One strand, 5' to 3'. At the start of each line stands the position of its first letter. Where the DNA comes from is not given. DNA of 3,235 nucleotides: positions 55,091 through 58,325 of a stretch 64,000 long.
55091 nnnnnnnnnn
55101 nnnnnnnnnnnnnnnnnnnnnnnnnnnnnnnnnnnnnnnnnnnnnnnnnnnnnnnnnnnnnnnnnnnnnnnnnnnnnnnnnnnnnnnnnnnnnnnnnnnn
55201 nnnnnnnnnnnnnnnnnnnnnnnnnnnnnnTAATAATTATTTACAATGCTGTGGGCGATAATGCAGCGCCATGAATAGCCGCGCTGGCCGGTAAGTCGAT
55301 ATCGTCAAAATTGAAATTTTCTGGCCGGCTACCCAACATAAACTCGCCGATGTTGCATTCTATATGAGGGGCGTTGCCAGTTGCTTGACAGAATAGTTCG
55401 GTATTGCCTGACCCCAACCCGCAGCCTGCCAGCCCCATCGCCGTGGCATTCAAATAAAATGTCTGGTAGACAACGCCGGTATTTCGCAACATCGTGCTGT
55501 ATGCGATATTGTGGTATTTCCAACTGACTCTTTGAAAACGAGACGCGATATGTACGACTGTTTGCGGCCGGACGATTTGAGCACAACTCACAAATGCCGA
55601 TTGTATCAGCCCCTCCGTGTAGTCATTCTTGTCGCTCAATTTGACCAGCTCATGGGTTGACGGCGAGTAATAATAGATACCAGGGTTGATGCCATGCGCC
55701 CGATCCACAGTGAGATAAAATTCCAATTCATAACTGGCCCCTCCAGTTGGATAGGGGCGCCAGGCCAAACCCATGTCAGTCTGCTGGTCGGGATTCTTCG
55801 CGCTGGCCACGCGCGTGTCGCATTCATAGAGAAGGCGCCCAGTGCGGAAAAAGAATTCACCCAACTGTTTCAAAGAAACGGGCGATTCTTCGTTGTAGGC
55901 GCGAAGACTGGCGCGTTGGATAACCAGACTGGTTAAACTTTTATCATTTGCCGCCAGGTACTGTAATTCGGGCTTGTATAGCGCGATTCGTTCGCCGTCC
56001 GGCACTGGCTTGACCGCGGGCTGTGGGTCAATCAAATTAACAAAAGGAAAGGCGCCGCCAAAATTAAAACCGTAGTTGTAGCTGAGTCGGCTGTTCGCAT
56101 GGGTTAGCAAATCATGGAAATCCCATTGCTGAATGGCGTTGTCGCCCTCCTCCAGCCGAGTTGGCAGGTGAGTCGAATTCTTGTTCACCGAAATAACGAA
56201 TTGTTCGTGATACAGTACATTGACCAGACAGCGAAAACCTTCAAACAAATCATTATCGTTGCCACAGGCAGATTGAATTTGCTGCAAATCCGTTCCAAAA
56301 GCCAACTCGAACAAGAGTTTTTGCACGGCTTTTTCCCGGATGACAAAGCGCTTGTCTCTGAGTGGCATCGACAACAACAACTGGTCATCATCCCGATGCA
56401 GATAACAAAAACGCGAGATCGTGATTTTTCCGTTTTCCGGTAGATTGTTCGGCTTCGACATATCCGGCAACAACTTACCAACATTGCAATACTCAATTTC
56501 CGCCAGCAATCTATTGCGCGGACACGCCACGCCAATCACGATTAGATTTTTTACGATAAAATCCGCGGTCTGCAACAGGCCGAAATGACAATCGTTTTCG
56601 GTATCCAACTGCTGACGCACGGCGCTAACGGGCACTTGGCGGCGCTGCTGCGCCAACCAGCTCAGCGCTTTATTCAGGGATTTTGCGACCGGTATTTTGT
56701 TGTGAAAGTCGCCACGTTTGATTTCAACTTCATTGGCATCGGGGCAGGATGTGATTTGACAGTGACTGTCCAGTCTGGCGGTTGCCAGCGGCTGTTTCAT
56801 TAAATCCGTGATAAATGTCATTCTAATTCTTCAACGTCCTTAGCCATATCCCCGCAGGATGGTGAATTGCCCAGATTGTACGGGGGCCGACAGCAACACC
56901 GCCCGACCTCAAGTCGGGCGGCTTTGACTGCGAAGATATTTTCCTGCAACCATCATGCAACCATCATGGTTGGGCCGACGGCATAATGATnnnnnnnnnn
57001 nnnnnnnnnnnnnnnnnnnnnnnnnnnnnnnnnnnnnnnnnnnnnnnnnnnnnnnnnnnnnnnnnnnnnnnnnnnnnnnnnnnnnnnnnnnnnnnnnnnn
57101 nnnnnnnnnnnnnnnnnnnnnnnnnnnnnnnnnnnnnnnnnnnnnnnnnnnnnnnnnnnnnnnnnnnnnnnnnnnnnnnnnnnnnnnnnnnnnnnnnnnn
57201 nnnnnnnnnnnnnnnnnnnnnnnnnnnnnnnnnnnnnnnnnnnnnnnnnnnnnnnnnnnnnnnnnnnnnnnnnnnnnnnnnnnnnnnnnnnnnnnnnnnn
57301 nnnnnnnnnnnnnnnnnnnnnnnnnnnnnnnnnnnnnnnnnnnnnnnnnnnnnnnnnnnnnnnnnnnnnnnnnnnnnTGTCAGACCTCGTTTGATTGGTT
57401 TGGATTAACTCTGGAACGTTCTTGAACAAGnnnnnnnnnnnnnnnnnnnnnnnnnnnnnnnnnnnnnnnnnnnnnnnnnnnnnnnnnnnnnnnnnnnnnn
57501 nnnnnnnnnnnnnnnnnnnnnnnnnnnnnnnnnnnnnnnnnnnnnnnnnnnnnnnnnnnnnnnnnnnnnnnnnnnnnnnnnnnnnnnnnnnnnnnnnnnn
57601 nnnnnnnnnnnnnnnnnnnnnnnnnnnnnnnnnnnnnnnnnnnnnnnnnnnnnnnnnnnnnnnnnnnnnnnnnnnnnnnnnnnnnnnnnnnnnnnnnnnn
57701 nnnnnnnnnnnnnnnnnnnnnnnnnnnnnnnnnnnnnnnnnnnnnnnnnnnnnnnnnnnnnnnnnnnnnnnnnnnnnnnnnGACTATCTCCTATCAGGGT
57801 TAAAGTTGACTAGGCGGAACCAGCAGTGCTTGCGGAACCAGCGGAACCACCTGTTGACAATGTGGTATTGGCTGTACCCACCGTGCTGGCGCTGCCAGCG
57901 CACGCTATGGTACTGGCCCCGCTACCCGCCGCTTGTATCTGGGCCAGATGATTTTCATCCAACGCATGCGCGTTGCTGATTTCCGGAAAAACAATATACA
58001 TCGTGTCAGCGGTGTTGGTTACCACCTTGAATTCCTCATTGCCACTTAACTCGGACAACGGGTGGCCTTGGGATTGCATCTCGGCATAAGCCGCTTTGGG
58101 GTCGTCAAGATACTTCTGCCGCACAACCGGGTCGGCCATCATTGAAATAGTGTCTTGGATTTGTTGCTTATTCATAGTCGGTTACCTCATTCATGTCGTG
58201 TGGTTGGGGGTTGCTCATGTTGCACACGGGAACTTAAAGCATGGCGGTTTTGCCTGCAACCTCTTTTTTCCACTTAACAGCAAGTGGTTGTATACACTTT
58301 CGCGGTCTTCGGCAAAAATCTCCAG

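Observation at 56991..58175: Three tandem precursors: NHLP-like leaders ending IQAAG and hypermodifiable G/S/T/A cores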

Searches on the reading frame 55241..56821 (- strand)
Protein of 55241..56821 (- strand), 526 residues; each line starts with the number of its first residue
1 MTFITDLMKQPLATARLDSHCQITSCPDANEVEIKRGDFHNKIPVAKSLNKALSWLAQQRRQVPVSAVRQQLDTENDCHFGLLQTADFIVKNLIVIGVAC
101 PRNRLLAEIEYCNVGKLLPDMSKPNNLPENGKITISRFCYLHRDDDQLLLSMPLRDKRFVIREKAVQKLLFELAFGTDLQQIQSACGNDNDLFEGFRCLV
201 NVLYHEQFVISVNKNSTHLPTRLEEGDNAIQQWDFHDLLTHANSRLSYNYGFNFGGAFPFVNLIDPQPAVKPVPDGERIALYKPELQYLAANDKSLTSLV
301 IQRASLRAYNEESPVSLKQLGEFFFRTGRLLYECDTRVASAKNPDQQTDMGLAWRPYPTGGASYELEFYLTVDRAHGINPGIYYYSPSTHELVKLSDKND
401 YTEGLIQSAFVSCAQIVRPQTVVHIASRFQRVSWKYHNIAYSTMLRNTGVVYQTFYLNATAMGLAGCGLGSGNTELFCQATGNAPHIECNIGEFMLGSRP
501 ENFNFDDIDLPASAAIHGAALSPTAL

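Call 4: search_protein_families(library=ncbifam, proteins=[window:55241-56821:-], max_evalue=0.01)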
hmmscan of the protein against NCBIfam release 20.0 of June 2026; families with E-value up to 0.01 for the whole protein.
window:55241-56821:- (526 aa): 2 families
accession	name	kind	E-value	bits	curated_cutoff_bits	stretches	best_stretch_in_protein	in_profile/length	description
TIGR03605.1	antibiot_sagB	domain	1.9e-40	138.2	78.4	1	329-497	7-172/173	SagB family peptide dehydrogenase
TIGR04511.1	SagB_rel_DH_2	exception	1.3e-22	80.4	240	1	290-466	168-336/380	putative peptide maturation dehydrogenase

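Call 5: search_protein_families(library=pfam, proteins=[window:55241-56821:-], max_evalue=0.01)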
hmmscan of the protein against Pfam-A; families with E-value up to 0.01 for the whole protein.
window:55241-56821:- (526 aa): 2 families
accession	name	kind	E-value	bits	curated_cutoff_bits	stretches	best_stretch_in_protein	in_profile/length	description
PF22767.2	ThcOx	-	4e-17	63.6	27.7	1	134-246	2-106/110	Cyanobactin oxidase ThcOx,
PF00881.29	Nitroreductase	-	2.8e-12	47.6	23.5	1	302-483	3-154/167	Nitroreductase family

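Call 8: find_encoding_contigs(protein=window:55241-56821:-, flank=10000, max_places=6)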
Protein window:55241-56821:- (526 aa): no gene with exactly this product is on record in the collection.

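Call 68: search_solved_structures(query=window:55241-56821:-, max_evalue=0.001)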
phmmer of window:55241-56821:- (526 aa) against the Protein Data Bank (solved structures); distinct sequences matched with E-value up to 0.001: 5.
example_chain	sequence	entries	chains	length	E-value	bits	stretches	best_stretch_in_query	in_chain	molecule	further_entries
8pz5_A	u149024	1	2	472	5.3e-62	212.9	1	120-499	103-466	SagB-type dehydrogenase domain protein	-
5lq4_B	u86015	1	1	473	5.4e-62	212.9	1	120-499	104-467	CyaGox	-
5lq4_A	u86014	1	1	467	9.5e-62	212.1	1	120-498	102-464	CyaGox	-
3eo7_A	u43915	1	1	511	1.4e-09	39.9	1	305-459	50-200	Putative Nitroreductase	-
6gos_C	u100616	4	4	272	2.3e-06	29.4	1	346-482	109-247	Microcin B17-processing protein McbC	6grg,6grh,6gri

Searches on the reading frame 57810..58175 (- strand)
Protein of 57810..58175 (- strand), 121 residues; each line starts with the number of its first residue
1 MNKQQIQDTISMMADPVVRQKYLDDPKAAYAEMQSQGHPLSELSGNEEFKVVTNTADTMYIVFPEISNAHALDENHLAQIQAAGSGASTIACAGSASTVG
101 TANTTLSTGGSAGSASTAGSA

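Call 4: search_protein_families(library=ncbifam, proteins=[window:57810-58175:-], max_evalue=0.01)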
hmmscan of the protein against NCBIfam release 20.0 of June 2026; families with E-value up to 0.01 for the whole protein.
window:57810-58175:- (121 aa): 2 families
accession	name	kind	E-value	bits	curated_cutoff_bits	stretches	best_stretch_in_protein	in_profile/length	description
TIGR03793.1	leader_NHLP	domain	0.00013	21.7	50.9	1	13-80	14-74/77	NHLP leader peptide family RiPP precursor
NF033482.1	RiPP_thiocil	subfamily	0.00047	20.3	25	1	72-112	8-47/48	thiocillin family RiPP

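Call 5: search_protein_families(library=pfam, proteins=[window:57810-58175:-], max_evalue=0.01)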
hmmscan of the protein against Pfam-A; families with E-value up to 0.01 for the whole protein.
window:57810-58175:- (121 aa): 1 family
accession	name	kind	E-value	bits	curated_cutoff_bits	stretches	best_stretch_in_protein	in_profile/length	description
PF15307.11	SPACA7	-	0.0083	16.8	27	0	4-41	22-59/107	Sperm acrosome-associated protein 7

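Call 10: find_homologous_proteins(query=window:57810-58175:-, max_evalue=0.001)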
Query window:57810-58175:- (121 aa): 6 proteins with E <= 0.001 among 26 candidates.
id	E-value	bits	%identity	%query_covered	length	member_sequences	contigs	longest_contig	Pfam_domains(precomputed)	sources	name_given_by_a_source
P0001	6.9e-70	250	100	100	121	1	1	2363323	-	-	-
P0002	4.0e-25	106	56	93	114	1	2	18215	-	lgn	-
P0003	4.1e-15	74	41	98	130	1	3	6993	-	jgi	-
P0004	7.7e-9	54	34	93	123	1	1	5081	-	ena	-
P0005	3.1e-4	39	39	88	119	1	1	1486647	-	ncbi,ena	-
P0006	4.6e-4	38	34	91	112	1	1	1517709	-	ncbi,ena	-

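Call 18: find_encoding_contigs(protein=P0005, flank=10000, max_places=3)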
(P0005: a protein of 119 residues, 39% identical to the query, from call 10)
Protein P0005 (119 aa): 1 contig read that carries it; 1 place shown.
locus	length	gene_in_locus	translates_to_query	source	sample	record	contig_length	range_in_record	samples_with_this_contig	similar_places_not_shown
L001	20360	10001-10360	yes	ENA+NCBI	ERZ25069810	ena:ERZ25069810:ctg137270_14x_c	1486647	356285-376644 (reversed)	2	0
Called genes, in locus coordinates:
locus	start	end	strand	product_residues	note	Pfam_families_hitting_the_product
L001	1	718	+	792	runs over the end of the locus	PF02190:LON_substr_bdg, PF08298:AAA_PrkA (weak), PF00004:AAA, PF07728:AAA_5, PF22667:Lon_lid, PF05362:Lon_C, PF13541:ChlI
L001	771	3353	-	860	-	PF00521:DNA_topoisoIV, PF03989:DNA_gyraseA_C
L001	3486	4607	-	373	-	PF00793:DAHP_synth_1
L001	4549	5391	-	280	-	PF02649:GCHY-1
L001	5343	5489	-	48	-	-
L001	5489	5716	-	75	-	-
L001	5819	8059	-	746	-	PF00521:DNA_topoisoIV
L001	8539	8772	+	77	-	-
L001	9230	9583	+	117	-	-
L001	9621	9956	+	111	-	-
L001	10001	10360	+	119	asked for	-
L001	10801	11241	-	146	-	-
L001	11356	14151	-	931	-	PF02347:GDC-P, PF01212:Beta_elim_lyase (weak), PF00266:Aminotran_5 (weak), PF21478:GcvP2_C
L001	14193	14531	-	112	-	PF11969:DcpS_C, PF01230:HIT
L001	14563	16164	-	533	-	PF03109:ABC1, PF27536:UbiB_helical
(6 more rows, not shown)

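Call 19: find_encoding_contigs(protein=P0002, flank=10000, max_places=3)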
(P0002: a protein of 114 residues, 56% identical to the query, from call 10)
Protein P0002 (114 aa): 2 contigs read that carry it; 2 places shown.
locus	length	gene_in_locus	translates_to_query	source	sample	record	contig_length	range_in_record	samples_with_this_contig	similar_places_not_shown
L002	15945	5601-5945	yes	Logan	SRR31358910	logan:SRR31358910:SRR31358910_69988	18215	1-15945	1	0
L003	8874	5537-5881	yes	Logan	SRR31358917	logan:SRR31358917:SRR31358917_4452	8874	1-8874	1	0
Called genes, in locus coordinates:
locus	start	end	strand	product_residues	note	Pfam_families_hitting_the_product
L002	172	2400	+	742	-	PF03412:Peptidase_C39, PF00664:ABC_membrane, PF00005:ABC_tran, PF02463:SMC_N (faint)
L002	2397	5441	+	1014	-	PF00664:ABC_membrane, PF00005:ABC_tran, PF02463:SMC_N (faint)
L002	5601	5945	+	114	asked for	-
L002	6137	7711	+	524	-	PF22767:ThcOx, PF00881:Nitroreductase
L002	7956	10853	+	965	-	PF13575:DUF4135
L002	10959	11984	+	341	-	-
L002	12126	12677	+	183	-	PF00881:Nitroreductase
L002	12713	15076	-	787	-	PF02624:YcaO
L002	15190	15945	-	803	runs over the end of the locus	PF02624:YcaO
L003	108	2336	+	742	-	PF03412:Peptidase_C39, PF00664:ABC_membrane, PF00005:ABC_tran, PF02463:SMC_N (faint)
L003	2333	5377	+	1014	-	PF00664:ABC_membrane, PF00005:ABC_tran, PF02463:SMC_N (faint)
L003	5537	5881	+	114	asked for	-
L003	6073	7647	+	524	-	PF22767:ThcOx, PF00881:Nitroreductase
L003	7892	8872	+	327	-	?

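Call 20: find_encoding_contigs(protein=P0003, flank=10000, max_places=3)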
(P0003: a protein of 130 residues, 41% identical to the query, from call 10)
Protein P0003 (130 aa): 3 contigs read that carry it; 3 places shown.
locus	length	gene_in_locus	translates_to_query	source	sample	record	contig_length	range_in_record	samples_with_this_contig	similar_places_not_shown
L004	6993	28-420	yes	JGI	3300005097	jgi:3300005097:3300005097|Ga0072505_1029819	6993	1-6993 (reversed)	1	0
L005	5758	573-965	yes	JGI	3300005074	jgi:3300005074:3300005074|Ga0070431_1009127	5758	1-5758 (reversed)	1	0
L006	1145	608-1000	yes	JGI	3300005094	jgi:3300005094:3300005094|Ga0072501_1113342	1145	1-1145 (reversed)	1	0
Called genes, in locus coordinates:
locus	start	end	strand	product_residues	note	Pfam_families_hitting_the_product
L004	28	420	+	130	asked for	-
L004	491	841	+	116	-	-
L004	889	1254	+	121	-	-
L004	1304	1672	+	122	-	-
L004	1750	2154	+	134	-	-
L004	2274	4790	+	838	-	PF02624:YcaO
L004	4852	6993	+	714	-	?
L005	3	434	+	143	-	?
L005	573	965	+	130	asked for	-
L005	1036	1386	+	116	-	-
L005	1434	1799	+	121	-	-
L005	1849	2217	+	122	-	-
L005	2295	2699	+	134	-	-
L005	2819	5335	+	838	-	PF02624:YcaO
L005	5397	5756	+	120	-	?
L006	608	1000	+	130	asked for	-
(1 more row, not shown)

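Call 21: find_encoding_contigs(protein=P0004, flank=10000, max_places=3)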
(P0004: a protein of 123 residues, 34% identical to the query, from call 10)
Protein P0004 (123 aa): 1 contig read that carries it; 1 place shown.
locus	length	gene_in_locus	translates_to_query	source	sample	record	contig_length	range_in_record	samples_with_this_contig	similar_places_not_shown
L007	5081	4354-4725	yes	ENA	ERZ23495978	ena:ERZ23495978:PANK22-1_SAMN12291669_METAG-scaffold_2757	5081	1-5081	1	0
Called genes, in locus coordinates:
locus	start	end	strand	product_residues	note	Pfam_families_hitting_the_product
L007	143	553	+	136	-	PF02367:TsaE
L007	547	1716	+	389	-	PF11741:AMIN, PF01520:Amidase_3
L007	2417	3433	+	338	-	PF01119:DNA_mis_repair, PF08676:MutL_C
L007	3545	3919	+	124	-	-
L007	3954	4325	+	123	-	-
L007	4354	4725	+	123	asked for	-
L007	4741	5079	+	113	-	?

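Call 22: find_encoding_contigs(protein=P0006, flank=10000, max_places=3)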
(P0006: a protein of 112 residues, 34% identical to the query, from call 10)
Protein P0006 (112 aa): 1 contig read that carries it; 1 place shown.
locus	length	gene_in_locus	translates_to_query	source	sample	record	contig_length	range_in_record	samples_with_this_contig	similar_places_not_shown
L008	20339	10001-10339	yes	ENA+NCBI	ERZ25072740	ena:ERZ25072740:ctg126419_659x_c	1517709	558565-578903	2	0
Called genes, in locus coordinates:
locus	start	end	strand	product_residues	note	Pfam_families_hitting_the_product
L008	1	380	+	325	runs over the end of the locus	PF01207:Dus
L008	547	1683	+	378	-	-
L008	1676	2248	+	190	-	-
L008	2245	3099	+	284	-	PF00551:Formyl_trans_N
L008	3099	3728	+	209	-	PF04340:DUF484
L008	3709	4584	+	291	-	PF02899:Phage_int_SAM_1, PF13495:Phage_int_SAM_4 (weak), PF00589:Phage_integrase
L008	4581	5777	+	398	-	PF00282:Pyridoxal_deC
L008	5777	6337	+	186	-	PF01300:Sua5_yciO_yrdC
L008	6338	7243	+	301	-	PF01218:Coprogen_oxidas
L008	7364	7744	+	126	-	-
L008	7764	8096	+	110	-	-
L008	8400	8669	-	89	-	-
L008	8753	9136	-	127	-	-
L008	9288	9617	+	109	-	-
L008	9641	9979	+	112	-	-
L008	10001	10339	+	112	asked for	-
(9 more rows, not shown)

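Call 36: find_homologous_proteins(query=A3, max_evalue=0.001)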
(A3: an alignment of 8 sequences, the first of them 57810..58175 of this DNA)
Query A3 (8 sequences) (121 aa, profile of the alignment): 363 proteins with E <= 0.001 among 8000 candidates; the best 120 are listed.
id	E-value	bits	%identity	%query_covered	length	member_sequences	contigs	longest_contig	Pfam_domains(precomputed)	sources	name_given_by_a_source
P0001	4.7e-44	167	100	100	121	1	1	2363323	-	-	-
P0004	5.9e-44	167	34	93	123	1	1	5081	-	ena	-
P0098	1.4e-41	159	38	93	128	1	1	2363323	-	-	-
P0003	5.2e-41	157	41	98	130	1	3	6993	-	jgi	-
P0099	1.4e-39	152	35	90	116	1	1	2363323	-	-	-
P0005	7.1e-39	150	39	88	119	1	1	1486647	-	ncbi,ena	-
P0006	3.5e-36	141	34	91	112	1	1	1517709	-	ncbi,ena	-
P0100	7.7e-36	140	41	86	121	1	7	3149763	-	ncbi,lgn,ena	-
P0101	4.5e-34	135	42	88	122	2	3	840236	-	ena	-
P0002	1.8e-32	129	56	93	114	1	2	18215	-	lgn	-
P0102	1.3e-30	123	46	98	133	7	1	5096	-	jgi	-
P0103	3.4e-29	119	45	83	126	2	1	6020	-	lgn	-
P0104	5.2e-28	115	45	98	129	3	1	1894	-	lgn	-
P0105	1.9e-27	113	39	99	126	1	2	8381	-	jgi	-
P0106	8.2e-27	111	39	94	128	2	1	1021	-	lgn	-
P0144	8.4e-22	95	40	84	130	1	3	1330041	PF02979.22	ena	-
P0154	1.0e-20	91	41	78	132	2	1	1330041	PF02979.22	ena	-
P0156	2.4e-20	90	33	79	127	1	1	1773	PF02979.22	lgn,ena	-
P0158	2.7e-20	90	41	89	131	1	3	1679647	PF02979.22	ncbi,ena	-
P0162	6.1e-20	89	38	81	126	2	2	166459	PF02979.22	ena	-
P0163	6.1e-20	89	34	83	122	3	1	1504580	PF02979.22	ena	-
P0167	1.4e-19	88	39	88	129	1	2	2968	PF02979.22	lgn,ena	-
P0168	1.9e-19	87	35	100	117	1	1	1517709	PF02979.22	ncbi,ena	-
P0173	2.4e-19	87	35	80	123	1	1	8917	PF02979.22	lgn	-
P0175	5.7e-19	86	32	90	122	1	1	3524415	PF02979.22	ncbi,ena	-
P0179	1.6e-18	84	36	84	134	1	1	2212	PF02979.22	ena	-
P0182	3.3e-18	83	41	80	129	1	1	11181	PF02979.22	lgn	-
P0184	4.2e-18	83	35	98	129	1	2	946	PF02979.22,PF27793.1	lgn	-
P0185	4.2e-18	83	35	88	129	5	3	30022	PF02979.22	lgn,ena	-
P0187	5.3e-18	83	34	98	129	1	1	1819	PF02979.22,PF27793.1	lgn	-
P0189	1.1e-17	82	31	88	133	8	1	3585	PF02979.22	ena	-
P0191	1.3e-17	81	35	77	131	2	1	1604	PF02979.22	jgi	-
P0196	2.8e-17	80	-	-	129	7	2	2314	PF02979.22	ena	-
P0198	3.1e-17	80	-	-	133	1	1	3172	PF02979.22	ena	-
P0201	4.7e-17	80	30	93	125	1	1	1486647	PF02979.22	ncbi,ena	-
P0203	5.2e-17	80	38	88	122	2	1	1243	PF02979.22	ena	-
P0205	8.0e-17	79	40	69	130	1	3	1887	PF02979.22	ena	-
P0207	1.2e-16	78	33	84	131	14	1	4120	PF02979.22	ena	-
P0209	2.6e-16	77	41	75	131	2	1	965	PF02979.22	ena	-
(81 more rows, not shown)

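Call 50: search_protein_families(library=ncbifam, alignment_id=A4, max_evalue=0.01)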
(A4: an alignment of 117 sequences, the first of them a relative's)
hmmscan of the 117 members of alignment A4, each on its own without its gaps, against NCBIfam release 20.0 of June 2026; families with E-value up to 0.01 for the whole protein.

A. member 1, P0001 (121 aa): 2 families
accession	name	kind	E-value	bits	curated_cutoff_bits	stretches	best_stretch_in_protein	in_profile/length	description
TIGR03793.1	leader_NHLP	domain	0.00013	21.7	50.9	1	13-80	14-74/77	NHLP leader peptide family RiPP precursor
NF033482.1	RiPP_thiocil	subfamily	0.00047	20.3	25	1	72-112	8-47/48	thiocillin family RiPP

B. families by the number of members that match (of 117 scanned): 14 families
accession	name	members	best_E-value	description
NF033482.1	RiPP_thiocil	84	3.7e-08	thiocillin family RiPP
TIGR03793.1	leader_NHLP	81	1e-27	NHLP leader peptide family RiPP precursor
TIGR01323.1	nitrile_alph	45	6e-15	nitrile hydratase subunit alpha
NF038399.1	NH_RiPP_Os17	36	3.3e-05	Os1348 family NHLP clan protein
TIGR03887.1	thiocyan_alph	22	1.6e-08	thiocyanate hydrolase subunit gamma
TIGR04351.1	TOMM_nitrile_2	12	1.5e-08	TIGR04351 family putative TOMM peptide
TIGR04509.1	mod_pep_NH_fam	10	9.5e-06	NHLP-related RiPP peptide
NF038313.3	HisXaaSer_A4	5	0.00039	His-Xaa-Ser repeat protein HxsA4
TIGR03795.1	RNP_Burkhold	2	8.5e-05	BMA_0021/BMA_0022 family TOMM bacteriocin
NF038167.1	cyan_ocin_like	2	0.0026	CTB family bacteriocin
NF038175.1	IniB_NTERM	2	0.0031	IniB N-terminal domain-containing protein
TIGR01798.1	cit_synth_I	1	0.0014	citrate synthase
TIGR00175.1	mito_nad_idh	1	0.0076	isocitrate dehydrogenase (NAD(+))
NF040663.1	salivaricin_M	1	0.0087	salivaricin M family lantibiotic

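Call 64: search_protein_representatives(alignment_id=A3)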
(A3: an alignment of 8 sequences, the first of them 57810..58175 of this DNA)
Query: 8 sequences, 121 profile positions. Proteins with E-value up to 0.001 (for the whole library): 1176; up to 1e-10: 367; up to 1e-30: 8. The best 150 are listed.
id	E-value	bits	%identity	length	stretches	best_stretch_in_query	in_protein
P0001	1.5e-44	166.8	-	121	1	2-119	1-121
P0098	4.4e-42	158.8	-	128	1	2-120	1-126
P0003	1.7e-41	157.0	-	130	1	2-121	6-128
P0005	2.3e-39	150.1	-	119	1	1-120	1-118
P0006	1.1e-36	141.4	-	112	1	11-120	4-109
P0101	1.4e-34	134.6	-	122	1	6-120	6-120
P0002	5.9e-33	129.4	-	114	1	2-120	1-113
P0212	4.5e-31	123.3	-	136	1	2-118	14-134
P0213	2.9e-30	120.7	-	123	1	6-120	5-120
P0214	9.2e-29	115.8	-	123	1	2-121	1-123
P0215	1.1e-28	115.5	-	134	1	10-120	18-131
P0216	2.2e-28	114.6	-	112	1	14-118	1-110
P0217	5.9e-28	113.2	-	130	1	5-119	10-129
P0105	6.0e-28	113.2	-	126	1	5-118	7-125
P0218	1.3e-27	112.1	-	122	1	6-116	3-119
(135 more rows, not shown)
